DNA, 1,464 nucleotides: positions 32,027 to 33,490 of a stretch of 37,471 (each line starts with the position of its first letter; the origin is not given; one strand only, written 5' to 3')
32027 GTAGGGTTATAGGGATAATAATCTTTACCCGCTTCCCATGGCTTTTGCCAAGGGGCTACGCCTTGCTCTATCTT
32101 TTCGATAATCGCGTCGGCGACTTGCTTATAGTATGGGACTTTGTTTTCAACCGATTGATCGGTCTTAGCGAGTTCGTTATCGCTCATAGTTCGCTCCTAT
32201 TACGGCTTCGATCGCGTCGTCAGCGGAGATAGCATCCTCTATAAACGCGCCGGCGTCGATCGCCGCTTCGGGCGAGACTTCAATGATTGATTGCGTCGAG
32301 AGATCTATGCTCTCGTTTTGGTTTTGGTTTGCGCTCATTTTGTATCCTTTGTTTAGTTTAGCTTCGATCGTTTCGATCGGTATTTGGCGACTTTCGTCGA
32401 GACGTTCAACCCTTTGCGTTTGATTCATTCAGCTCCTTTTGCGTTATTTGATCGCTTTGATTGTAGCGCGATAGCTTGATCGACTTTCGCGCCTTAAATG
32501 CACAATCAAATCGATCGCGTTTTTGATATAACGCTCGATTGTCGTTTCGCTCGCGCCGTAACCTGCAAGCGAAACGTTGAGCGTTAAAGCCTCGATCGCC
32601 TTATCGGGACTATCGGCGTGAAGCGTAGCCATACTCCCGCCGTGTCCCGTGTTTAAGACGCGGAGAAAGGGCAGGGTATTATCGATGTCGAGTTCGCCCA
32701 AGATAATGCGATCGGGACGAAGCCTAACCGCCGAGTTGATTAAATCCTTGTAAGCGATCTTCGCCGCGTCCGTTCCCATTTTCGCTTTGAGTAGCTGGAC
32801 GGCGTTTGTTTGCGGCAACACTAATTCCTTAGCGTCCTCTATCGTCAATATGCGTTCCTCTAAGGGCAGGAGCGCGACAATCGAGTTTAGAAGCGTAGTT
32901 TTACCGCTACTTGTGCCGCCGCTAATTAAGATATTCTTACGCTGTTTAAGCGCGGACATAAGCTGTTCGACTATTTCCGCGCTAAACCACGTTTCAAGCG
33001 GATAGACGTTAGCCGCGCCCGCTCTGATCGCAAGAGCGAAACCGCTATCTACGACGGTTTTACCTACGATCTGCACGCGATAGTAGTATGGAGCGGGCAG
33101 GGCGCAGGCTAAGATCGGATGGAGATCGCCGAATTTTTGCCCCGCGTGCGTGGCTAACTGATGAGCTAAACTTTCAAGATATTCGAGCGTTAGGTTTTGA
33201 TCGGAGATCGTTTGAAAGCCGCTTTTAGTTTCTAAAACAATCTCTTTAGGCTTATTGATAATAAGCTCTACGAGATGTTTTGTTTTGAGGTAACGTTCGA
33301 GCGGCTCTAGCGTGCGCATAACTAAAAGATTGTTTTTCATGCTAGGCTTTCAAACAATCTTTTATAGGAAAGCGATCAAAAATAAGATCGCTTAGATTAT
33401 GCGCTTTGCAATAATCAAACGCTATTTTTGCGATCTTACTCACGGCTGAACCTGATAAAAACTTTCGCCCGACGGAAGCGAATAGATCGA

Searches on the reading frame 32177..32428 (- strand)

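Call 3: search_protein_families(library=pfam, proteins=[window:32177-32428:-], max_evalue=1)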
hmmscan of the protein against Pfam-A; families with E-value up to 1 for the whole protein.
window:32177-32428:- (83 aa): 1 family
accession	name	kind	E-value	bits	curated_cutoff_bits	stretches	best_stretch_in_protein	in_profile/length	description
PF22488.1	Class_2_docking_dom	-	0.16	12.8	27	1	21-42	2-23/28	Class 2 C-terminal docking domain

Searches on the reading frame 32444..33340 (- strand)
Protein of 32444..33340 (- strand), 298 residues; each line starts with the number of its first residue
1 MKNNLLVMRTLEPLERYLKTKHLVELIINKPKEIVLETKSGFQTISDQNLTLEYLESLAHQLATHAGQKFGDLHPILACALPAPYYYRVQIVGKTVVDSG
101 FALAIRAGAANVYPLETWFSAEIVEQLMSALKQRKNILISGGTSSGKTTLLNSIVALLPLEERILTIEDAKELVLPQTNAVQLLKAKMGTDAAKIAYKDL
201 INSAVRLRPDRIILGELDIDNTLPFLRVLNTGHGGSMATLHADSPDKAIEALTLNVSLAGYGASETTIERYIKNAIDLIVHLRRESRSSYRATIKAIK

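Call 3: search_protein_families(library=pfam, proteins=[window:32444-33340:-], max_evalue=1)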
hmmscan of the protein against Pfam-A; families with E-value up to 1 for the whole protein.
window:32444-33340:- (298 aa): 21 families
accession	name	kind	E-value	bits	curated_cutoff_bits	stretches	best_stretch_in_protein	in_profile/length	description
PF00437.27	T2SSE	-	6.7e-28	97.8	24.9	1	125-284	132-279/370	Type II/IV secretion system protein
PF20720.3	nSTAND3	-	0.00023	21.3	27.2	1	122-174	5-61/155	Novel STAND NTPase 3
PF13555.12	AAA_29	-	0.00042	20.5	27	1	132-158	20-46/61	P-loop containing region of AAA domain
PF13245.12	AAA_19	-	0.0024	18.5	25.1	1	132-195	9-68/134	AAA domain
PF01580.24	FtsK_SpoIIIE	-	0.0033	17.3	24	1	129-156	33-61/221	FtsK/SpoIIIE family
PF25199.1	nSTAND_NTPase5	-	0.0083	16.4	34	1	117-177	18-86/145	Novel STAND NTPase 5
PF13191.12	AAA_16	-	0.01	16.8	32.6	1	124-173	9-63/167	AAA ATPase domain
PF00005.33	ABC_tran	-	0.015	16.3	25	1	129-168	6-45/137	ABC transporter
PF02367.23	TsaE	-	0.015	15.7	26.6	1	122-162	9-49/128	Threonylcarbamoyl adenosine biosynthesis protein TsaE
PF00270.35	DEAD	-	0.017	15.3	26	1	125-187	5-71/167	DEAD/DEAH box helicase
PF04851.21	ResIII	-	0.022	15.1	22.5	1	122-185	10-77/164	Type III restriction enzyme, res subunit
PF13521.12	AAA_28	-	0.034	14.8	27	1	137-156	2-21/164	AAA domain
PF00350.29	Dynamin_N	-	0.052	14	27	1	137-162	1-28/168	Dynamin family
PF13476.12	AAA_23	-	0.053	14.6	27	1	137-157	22-42/201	AAA domain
PF12775.13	AAA_7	-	0.083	12.9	25.8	1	128-162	27-61/181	P-loop containing dynein motor region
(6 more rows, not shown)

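Call 6: search_protein_families(library=ncbifam, proteins=[window:32444-33340:-], max_evalue=1)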
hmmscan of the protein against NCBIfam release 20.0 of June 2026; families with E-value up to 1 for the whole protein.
window:32444-33340:- (298 aa): 42 families (the best 25 are shown)
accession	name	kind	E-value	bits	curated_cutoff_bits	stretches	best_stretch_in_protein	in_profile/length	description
TIGR02788.1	VirB11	equivalog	2e-68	230.7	249.95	2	122-288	132-300/308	P-type DNA transfer ATPase VirB11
NF010475.0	PRK13900.1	equivalog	9.2e-65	218.9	389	2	121-288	147-315/333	type IV secretion system ATPase VirB11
TIGR03819.1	heli_sec_ATPase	hypoth_equivalog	3.7e-46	157.9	373.15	1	11-290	52-333/340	TadA family conjugal transfer-associated ATPase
TIGR02782.1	TrbB_P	equivalog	1.6e-44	152.4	304.55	1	14-287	14-283/303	P-type conjugative transfer ATPase TrbB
NF010425.0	PRK13851.1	equivalog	7.8e-39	133.5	461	2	120-284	148-314/344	type IV secretion system protein VirB11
NF010469.0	PRK13894.1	subfamily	3e-35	122.1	508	1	14-288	27-298/320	conjugal transfer ATPase TrbB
NF010407.0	PRK13833.1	subfamily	7.4e-32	111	499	1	55-289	66-292/323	conjugal transfer protein TrbB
NF058587.1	archaellum_moto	equivalog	1.1e-27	97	550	1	22-253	158-394/527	archaellum flagellar ATPase motor FlaI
TIGR01420.1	pilT_fam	subfamily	2.6e-16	59.8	319.1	1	32-251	23-238/343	PilT/PilU family type 4a pilus ATPase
NF041000.1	ATPase_ComGA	equivalog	1.5e-15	56.9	300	1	88-252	83-242/267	competence type IV pilus ATPase ComGA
NF053672.1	bindosome_BasE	exception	1.9e-14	53.3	1000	1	137-244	273-380/512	bindosome assembly system ATPase subunit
TIGR02525.1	plasmid_TraJ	equivalog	1.1e-09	37.7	368.3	1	121-252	135-269/372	plasmid transfer ATPase TraJ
TIGR02538.1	type_IV_pilB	equivalog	4.4e-09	35.5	675.65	1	121-260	302-436/564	type IV-A pilus assembly ATPase PilB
TIGR02533.1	type_II_gspE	equivalog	3.2e-08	32.7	630.25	1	119-252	227-356/486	type II secretion system ATPase GspE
NF053534.1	T4PilAsmATPsTfpB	equivalog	9.8e-08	30.8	850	1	132-252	333-449/584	type IV pilus assembly ATPase TfpB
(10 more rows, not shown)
